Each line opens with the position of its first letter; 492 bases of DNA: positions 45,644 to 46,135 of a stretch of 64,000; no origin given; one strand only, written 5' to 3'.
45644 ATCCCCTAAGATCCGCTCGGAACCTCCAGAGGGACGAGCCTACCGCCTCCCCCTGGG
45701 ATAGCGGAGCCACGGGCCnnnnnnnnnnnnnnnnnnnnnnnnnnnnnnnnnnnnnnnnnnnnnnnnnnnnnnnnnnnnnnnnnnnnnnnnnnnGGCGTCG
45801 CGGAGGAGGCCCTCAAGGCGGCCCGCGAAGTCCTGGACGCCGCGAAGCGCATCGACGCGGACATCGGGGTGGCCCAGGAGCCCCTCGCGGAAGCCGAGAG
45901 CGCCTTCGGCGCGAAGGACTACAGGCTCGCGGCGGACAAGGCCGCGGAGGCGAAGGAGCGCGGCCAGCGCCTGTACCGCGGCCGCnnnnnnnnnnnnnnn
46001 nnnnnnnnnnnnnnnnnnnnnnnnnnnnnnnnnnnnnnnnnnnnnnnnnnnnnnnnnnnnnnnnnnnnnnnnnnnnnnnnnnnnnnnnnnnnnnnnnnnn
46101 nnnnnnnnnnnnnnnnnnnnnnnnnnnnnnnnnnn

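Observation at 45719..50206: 1495-aa cytoplasmic protein made of ~21 tandem 62-residue helical repeats, directly downstream of smc-scpA-scpB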

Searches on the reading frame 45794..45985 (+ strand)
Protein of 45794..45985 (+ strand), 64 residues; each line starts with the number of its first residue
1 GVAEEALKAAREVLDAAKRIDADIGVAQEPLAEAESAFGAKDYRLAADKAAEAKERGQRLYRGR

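Call 33: search_protein_representatives(alignment_id=A3)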
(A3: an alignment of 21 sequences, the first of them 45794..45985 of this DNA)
Query: 21 sequences, 62 profile positions. Proteins with E-value up to 0.001 (for the whole library): 1711; up to 1e-10: 555; up to 1e-30: 160. The best 150 are listed.
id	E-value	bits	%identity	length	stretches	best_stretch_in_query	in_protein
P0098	6.1e-175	583.3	-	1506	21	2-60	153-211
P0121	3.5e-168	561.7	-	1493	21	2-60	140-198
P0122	4.4e-158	529.4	-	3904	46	3-56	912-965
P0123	1.9e-152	511.3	-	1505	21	2-61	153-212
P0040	3.6e-146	491.2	-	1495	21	2-59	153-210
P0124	1.4e-144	486.1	-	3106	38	3-59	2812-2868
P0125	1.5e-142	479.6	-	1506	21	2-61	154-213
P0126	2.3e-141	475.8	-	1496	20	5-61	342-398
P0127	1.1e-138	467.2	-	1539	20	3-60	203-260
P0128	2.5e-137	462.9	-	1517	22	2-58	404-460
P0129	2.8e-135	456.3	-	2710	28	1-54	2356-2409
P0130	4.6e-133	449.2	-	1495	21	4-62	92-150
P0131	8.7e-132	445.1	-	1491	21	3-59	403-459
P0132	1.2e-131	444.7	-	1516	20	1-58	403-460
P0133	2.6e-130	440.4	-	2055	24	2-58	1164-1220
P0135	5.8e-125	423.3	-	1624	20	2-62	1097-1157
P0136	9.6e-123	416.2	-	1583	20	3-60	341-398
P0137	7.2e-117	397.3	-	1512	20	2-57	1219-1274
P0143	1.6e-101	348.2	-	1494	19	9-56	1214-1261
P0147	5.8e-93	320.8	-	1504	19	5-60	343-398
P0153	1.3e-80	281.2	-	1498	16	6-59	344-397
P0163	1.1e-72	255.8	-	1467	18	14-62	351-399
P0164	6.3e-72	253.4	-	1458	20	4-62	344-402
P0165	2.1e-71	251.7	-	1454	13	5-59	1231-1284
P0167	8.9e-70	246.5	-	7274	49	1-55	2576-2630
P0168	5.7e-69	243.9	-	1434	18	1-61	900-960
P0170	4.8e-67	237.8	-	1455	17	4-56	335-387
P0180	4.8e-61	218.5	-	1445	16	1-51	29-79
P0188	8.8e-57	204.9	-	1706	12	4-58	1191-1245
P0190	3.9e-55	199.6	-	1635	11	4-59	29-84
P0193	6.3e-54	195.7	-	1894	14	1-60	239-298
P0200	5.0e-49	180.1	-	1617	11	1-53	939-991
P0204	7.2e-48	176.3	-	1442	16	7-62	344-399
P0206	1.3e-47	175.6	-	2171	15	12-60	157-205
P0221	2.4e-44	165.1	-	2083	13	5-61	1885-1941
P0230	8.7e-41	153.7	-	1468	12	2-59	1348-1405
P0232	9.1e-40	150.4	-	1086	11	2-58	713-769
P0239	3.8e-38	145.2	-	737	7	8-57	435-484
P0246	5.5e-37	141.5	-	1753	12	5-59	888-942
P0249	3.3e-36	139.0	-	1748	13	5-56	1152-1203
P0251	5.9e-36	138.2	-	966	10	3-57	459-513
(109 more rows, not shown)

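Call 37: list_cluster_members(proteins=[P0122, P0124, P0129, P0167, P0127, P0136, P0164, P0168, P0135, P0147])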
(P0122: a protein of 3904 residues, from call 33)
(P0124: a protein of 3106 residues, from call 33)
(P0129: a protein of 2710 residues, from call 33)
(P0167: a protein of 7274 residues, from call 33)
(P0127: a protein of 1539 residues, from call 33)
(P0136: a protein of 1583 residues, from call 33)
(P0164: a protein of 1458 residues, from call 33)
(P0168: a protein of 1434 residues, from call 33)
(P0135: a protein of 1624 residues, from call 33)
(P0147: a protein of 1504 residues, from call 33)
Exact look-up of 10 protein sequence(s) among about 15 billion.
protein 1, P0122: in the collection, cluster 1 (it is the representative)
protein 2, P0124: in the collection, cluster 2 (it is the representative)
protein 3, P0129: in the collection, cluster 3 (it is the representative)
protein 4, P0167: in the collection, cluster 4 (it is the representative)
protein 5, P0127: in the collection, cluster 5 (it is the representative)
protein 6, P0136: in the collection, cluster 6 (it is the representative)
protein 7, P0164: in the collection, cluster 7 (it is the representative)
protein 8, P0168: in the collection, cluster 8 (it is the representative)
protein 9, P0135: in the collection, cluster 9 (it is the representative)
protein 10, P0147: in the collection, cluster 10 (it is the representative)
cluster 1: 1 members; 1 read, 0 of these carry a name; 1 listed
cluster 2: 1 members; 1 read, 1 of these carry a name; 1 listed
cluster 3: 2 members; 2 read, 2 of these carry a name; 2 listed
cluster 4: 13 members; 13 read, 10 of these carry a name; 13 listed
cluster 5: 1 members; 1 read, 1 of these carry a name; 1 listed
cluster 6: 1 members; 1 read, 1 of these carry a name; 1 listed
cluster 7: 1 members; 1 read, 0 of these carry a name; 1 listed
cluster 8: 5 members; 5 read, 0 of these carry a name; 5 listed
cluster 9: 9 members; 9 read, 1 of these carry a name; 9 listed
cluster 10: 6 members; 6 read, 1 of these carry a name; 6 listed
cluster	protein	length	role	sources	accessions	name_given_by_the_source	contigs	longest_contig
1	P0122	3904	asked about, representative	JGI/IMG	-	-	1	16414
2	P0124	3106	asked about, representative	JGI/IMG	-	hypothetical protein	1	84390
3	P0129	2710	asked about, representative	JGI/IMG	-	hypothetical protein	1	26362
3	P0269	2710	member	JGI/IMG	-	hypothetical protein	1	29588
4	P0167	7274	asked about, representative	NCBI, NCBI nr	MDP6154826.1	MAG: hypothetical protein QF682_01650 [Candidatus Thermoplasmatota archaeon] | hypothetical protein [Candidatus Thermoplasmatota archaeon]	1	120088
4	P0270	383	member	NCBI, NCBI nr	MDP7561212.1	MAG: hypothetical protein QF745_11805, partial [Planctomycetota bacterium] | hypothetical protein [Planctomycetota bacterium]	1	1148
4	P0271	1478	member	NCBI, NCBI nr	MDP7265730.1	MAG: hypothetical protein QGH39_09265, partial [Candidatus Thermoplasmatota archaeon] | hypothetical protein [Candidatus Thermoplasmatota archaeon]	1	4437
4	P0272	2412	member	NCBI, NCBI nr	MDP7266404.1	MAG: hypothetical protein QGH39_12690, partial [Candidatus Thermoplasmatota archaeon] | hypothetical protein [Candidatus Thermoplasmatota archaeon]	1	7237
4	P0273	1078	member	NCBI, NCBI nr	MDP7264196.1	MAG: hypothetical protein QGH39_01405, partial [Candidatus Thermoplasmatota archaeon] | hypothetical protein [Candidatus Thermoplasmatota archaeon]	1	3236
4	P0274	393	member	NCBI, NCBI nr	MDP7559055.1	MAG: hypothetical protein QF745_00755, partial [Planctomycetota bacterium] | hypothetical protein [Planctomycetota bacterium]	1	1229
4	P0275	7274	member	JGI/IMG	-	hypothetical protein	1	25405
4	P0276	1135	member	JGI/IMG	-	DNA-directed RNA polymerase subunit RPC12/RpoP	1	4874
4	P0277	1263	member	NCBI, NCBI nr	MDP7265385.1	MAG: hypothetical protein QGH39_07470, partial [Candidatus Thermoplasmatota archaeon] | hypothetical protein [Candidatus Thermoplasmatota archaeon]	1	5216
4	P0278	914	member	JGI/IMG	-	DNA-directed RNA polymerase subunit RPC12/RpoP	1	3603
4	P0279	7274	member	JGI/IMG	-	-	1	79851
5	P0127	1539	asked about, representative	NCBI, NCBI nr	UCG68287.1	MAG: hypothetical protein JSV09_10750 [Thermoplasmata archaeon]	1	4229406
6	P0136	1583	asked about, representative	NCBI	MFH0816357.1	MAG: hypothetical protein V1934_06035 [Methanobacteriota archaeon]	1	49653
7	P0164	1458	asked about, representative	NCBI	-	-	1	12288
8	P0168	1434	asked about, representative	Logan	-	-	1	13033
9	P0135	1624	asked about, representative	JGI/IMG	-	-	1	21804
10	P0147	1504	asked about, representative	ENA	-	-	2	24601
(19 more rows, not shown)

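Call 44: find_encoding_contigs(protein=P0128, flank=10000, max_places=1)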
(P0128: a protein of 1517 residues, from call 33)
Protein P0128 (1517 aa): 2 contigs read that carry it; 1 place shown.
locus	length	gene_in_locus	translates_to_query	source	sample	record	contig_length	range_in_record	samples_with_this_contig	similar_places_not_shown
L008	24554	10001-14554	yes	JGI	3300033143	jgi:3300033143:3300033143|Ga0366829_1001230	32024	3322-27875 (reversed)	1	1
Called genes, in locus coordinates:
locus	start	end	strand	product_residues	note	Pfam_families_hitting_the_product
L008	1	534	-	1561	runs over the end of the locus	?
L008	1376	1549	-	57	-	-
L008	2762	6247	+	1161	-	PF25199:nSTAND_NTPase5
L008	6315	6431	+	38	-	-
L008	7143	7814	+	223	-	PF13565:HTH_32 (faint), PF13592:HTH_33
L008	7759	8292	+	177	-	-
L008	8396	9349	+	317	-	PF00589:Phage_integrase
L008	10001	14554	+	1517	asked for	PF07705:CARDB (weak), PF14446:Prok-RING_1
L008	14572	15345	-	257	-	-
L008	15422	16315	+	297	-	PF24830:DUF7714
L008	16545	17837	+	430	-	PF01037:AsnC_trans_reg (faint)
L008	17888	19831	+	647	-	PF00330:Aconitase, PF00694:Aconitase_C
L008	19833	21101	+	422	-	PF08442:ATP-grasp_2, PF24948:Citrate_synth_N, PF16114:Citrate_bind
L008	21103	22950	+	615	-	PF02629:CoA_binding (faint), PF13607:Succ_CoA_lig (faint), PF00549:Ligase_CoA, PF00285:Citrate_synt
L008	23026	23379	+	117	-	PF07883:Cupin_2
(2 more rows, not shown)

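Call 46: find_encoding_contigs(protein=P0127, flank=10000, max_places=1)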
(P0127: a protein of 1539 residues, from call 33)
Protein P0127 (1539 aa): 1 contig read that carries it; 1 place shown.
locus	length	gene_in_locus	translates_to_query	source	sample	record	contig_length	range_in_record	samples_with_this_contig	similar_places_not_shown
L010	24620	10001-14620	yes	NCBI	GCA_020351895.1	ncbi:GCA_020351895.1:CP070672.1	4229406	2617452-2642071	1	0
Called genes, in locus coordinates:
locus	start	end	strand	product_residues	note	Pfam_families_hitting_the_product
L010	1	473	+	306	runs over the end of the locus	PF02754:CCG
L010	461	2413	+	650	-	PF00890:FAD_binding_2 (weak), PF01266:DAO (weak), PF07992:Pyr_redox_2 (weak), PF12831:FAD_oxidored (weak), PF13450:NAD_binding_8, PF12838:Fer4_7, PF13187:Fer4_9 (weak), PF14697:Fer4_21, +9 more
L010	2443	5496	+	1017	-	PF07992:Pyr_redox_2 (weak), PF12831:FAD_oxidored (weak), PF12838:Fer4_7, PF13183:Fer4_8 (weak), PF13187:Fer4_9, PF00037:Fer4 (weak), PF07992:Pyr_redox_2, PF14697:Fer4_21, +16 more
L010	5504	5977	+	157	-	PF02662:FlpD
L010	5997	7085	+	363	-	PF04432:FrhB_FdhB_C, PF14697:Fer4_21 (faint), PF13237:Fer4_10 (faint), PF00037:Fer4 (faint), PF12797:Fer4_2 (faint), PF13183:Fer4_8, PF17179:Fer4_22 (faint)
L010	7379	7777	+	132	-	PF13229:Beta_helix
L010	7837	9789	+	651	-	PF15892:BNR_4 (faint), PF24316:Tli3 (faint)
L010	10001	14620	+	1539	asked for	PF14446:Prok-RING_1 (faint)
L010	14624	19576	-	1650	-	-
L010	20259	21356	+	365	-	PF09084:NMT1 (faint), PF13379:NMT1_2, PF12974:Phosphonate-bd (weak)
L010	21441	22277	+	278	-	PF00528:BPD_transp_1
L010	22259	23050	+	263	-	PF00005:ABC_tran, PF13304:AAA_21 (faint)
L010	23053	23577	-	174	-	PF01381:HTH_3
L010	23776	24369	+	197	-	-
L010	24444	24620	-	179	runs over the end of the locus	PF02677:QueH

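Call 47: find_encoding_contigs(protein=P0135, flank=10000, max_places=1)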
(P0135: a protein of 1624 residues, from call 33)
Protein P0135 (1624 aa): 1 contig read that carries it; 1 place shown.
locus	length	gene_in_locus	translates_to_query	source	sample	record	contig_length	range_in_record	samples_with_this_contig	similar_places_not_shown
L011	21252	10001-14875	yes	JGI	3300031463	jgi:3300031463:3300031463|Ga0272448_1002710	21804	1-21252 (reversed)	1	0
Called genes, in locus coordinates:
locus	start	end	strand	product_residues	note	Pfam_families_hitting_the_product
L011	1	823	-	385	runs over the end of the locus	PF07690:MFS_1, PF12832:MFS_1_like (weak), PF07690:MFS_1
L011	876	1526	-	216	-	PF01895:PhoU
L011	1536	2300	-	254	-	PF00005:ABC_tran, PF02463:SMC_N (weak), PF13304:AAA_21 (weak)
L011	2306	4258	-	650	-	PF00528:BPD_transp_1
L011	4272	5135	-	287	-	PF12849:PBP_like_2, PF01547:SBP_bac_1, PF13531:SBP_bac_11, PF12727:PBP_like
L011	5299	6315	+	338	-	PF04014:MazE_antitoxin, PF01895:PhoU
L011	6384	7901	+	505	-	-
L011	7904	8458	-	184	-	PF01988:VIT1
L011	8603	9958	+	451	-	-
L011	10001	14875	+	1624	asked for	PF07719:TPR_2 (faint), PF12895:ANAPC3 (faint), PF14446:Prok-RING_1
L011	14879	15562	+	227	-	PF02811:PHP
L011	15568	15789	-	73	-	-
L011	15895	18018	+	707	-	PF17207:MCM_OB, PF00493:MCM, PF07728:AAA_5 (weak), PF01078:Mg_chelatase (weak), PF17855:MCM_lid, PF21120: (weak)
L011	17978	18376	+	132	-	PF04242:DUF424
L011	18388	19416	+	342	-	PF04981:NMD3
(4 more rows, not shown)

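Call 48: find_encoding_contigs(protein=P0164, flank=10000, max_places=1)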
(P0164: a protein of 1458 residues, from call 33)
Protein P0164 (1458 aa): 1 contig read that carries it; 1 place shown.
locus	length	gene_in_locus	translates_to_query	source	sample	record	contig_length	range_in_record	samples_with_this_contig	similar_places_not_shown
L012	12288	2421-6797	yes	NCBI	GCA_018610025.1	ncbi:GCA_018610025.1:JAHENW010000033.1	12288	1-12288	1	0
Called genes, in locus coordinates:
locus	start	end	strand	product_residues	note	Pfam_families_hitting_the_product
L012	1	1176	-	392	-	?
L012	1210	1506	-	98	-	PF02359:CDC48_N, PF01568:Molydop_binding (faint)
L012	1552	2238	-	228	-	PF00240:ubiquitin (weak), PF11976:Rad60-SLD (weak), PF00179:UQ_con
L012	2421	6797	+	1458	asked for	PF14446:Prok-RING_1 (weak)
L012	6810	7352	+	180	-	PF02677:QueH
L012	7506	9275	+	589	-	PF13360:PQQ_2, PF13570:Beta-prop_ACSF4, PF25292:Beta-prop_CGLA (faint), PF07494:Reg_prop (faint), PF13360:PQQ_2, PF13570:Beta-prop_ACSF4, PF13360:PQQ_2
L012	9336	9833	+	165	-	-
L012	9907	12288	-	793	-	?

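Call 49: find_encoding_contigs(protein=P0168, flank=10000, max_places=1)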
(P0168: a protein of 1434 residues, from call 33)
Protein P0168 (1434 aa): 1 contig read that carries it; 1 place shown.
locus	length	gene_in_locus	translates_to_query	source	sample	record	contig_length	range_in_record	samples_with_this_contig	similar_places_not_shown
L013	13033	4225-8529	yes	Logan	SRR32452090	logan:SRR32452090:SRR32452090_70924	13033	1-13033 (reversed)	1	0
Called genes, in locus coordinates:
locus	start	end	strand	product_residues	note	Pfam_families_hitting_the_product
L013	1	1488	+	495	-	?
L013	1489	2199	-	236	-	PF13481:AAA_25, PF23442:DUF7125 (weak), PF06745:ATPase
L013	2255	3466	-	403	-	PF00291:PALP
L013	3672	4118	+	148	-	PF08617:CGI-121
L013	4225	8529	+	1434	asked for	PF10938:YfdX (faint)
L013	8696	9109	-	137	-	PF12172:zf-ChsH2, PF01796:OB_ChsH2_C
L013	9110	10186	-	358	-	PF00108:Thiolase_N, PF02803:Thiolase_C, PF22691:Thiolase_C_1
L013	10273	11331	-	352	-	PF08541:ACP_syn_III_C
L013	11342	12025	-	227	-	PF12844:HTH_19, PF13560:HTH_31, PF01381:HTH_3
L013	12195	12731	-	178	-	PF00578:AhpC-TSA, PF08534:Redoxin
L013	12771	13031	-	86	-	?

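Call 50: find_encoding_contigs(protein=P0147, flank=10000, max_places=1)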
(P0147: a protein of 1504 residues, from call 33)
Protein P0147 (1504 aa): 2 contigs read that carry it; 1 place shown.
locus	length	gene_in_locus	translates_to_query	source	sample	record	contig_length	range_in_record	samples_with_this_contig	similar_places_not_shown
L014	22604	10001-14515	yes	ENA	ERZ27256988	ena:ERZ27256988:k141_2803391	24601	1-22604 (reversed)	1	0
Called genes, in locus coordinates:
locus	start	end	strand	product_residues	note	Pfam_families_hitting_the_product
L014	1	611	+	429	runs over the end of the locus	PF00155:Aminotran_1_2, PF12897:Asp_aminotransf (weak)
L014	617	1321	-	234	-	PF00154:RecA_N (faint), PF03796:DnaB_C (faint), PF06745:ATPase, PF23442:DUF7125, PF07088:GvpD_P-loop (weak)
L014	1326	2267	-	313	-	PF23442:DUF7125 (faint), PF06745:ATPase (faint)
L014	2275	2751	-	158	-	PF02464:CinA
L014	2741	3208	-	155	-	PF01467:CTP_transf_like (weak)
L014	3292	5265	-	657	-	PF00493:MCM (faint), PF01078:Mg_chelatase, PF07728:AAA_5 (faint), PF13654:AAA_32 (weak), PF00158:Sigma54_activat, PF20436:LonB_AAA-LID, PF05362:Lon_C, PF13541:ChlI, +2 more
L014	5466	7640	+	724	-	PF04851:ResIII, PF00270:DEAD, PF22527:DEXQc_Suv3 (weak), PF12826:HHH_2 (faint), PF00271:Helicase_C, PF20470:HTH_61, PF21280:Helicase_dom4_arc, PF14520:HHH_5, +1 more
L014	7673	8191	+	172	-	PF08617:CGI-121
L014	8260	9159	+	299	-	PF07837:FTCD_N, PF02971:FTCD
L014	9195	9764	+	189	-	PF04961:FTCD_C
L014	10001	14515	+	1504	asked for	PF14446:Prok-RING_1 (faint)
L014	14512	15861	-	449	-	PF01523:PmbA_TldD_1st, PF19290:PmbA_TldD_2nd, PF19289:PmbA_TldD_3rd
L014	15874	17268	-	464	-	PF01523:PmbA_TldD_1st, PF19290:PmbA_TldD_2nd, PF19289:PmbA_TldD_3rd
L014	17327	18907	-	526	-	PF00221:Lyase_aromatic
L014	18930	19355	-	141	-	PF12172:zf-ChsH2, PF01796:OB_ChsH2_C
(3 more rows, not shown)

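Call 51: search_solved_structures(query=A3, max_evalue=10)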
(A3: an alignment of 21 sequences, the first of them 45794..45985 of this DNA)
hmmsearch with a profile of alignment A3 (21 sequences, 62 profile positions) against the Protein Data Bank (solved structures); distinct sequences matched with E-value up to 10: 96 (the best 60 are shown).
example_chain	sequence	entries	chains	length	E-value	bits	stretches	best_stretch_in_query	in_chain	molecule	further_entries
9qhb_A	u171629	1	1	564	9.7e-46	156.7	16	17-53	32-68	Engineered tetratricopeptide repeat protein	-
8bu0_A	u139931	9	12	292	1.2e-29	105.1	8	17-53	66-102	Consensus tetratricopeptide repeat protein | Crystal structure of an 8-repeat consensus TPR superhelix with Zinc. | Monomer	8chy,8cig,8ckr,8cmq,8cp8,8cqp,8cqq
9qhc_A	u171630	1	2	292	6.7e-25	89.9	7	17-53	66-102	Engineered tetratricopeptide repeat protein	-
8ch0_A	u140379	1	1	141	7e-16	61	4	17-53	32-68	Consensus tetratricopeptide repeat protein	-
2fo7_A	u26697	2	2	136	5e-15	58.3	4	17-53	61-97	SYNTHETIC CONSENSUS TPR PROTEIN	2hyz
1na0_A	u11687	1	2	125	4.2e-10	42.5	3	17-53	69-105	designed protein CTPR3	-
2wqh_A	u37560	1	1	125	9.6e-10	41.4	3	25-53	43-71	CTPR3Y3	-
3kd7_A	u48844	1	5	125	5e-08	35.9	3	19-53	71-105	CTPR390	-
2avp_A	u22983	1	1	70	1.8e-07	34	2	17-53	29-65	synthetic consensus TPR protein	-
6vfi_B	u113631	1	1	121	1.9e-07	34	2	18-53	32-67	O43_dn18B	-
6v8e_A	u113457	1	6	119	2e-07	34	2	18-53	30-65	Designed protein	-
6vfh_A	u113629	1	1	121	2.7e-07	33.5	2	18-53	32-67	T33_dn10A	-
5hrz_A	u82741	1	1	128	7.8e-07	32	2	22-53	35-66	TPR domain protein 1na0C3_3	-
6vl6_A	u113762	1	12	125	8.6e-07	31.9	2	22-53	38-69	T33_dn2A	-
1na3_A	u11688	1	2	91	1.8e-06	30.9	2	17-53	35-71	designed protein CTPR2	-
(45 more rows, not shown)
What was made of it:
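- Closest known: Tetratricopeptide repeat. Same: Scores: 9qhb E 1e-45, CTPR3 1na0 E 4e-10, HOP TPR2A E 2e-4 (call 51).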

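Call 53: find_encoding_contigs(protein=P0163, flank=8000, max_places=1)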
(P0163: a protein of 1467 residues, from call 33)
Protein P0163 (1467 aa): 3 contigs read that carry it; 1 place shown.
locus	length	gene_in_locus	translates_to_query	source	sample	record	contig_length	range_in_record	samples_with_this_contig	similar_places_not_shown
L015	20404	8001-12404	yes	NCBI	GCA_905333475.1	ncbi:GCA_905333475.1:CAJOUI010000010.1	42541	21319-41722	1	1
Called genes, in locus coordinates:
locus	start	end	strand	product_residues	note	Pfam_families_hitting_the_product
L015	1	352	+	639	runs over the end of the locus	PF02824:TGS, PF07973:tRNA_SAD, PF00587:tRNA-synt_2b, PF03129:HGTP_anticodon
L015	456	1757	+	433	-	PF01336:tRNA_anti-codon (faint), PF17244:CDC24_OB3 (faint), PF21473:OB_Ssb-like (faint)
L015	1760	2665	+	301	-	-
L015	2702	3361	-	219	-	-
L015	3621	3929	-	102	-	PF21715:CggR_N, PF25212:HVO_A0114 (faint)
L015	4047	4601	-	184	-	PF02441:Flavoprotein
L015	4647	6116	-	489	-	PF16949:ABC_tran_2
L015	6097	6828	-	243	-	PF00005:ABC_tran, PF13304:AAA_21 (faint)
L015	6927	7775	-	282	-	PF00702:Hydrolase (faint), PF05116:S6PP (faint), PF08282:Hydrolase_3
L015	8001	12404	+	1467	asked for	-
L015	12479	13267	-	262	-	PF00575:S1, PF07541:EIF_2_alpha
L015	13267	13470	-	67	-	PF01667:Ribosomal_S27e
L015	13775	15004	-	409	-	PF02749:QRPTase_N, PF01729:QRPTase_C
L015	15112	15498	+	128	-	PF00190:Cupin_1 (weak), PF02311:AraC_binding (weak), PF07883:Cupin_2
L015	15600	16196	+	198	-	-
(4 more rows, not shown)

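Call 54: find_encoding_contigs(protein=P0165, flank=8000, max_places=1)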
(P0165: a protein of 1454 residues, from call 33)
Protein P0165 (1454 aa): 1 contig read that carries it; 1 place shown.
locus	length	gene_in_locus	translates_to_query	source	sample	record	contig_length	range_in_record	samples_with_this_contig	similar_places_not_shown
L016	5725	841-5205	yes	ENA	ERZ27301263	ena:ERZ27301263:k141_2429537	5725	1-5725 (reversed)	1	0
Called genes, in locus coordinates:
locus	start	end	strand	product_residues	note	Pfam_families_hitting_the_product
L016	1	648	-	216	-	?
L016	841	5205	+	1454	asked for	-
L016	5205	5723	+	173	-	?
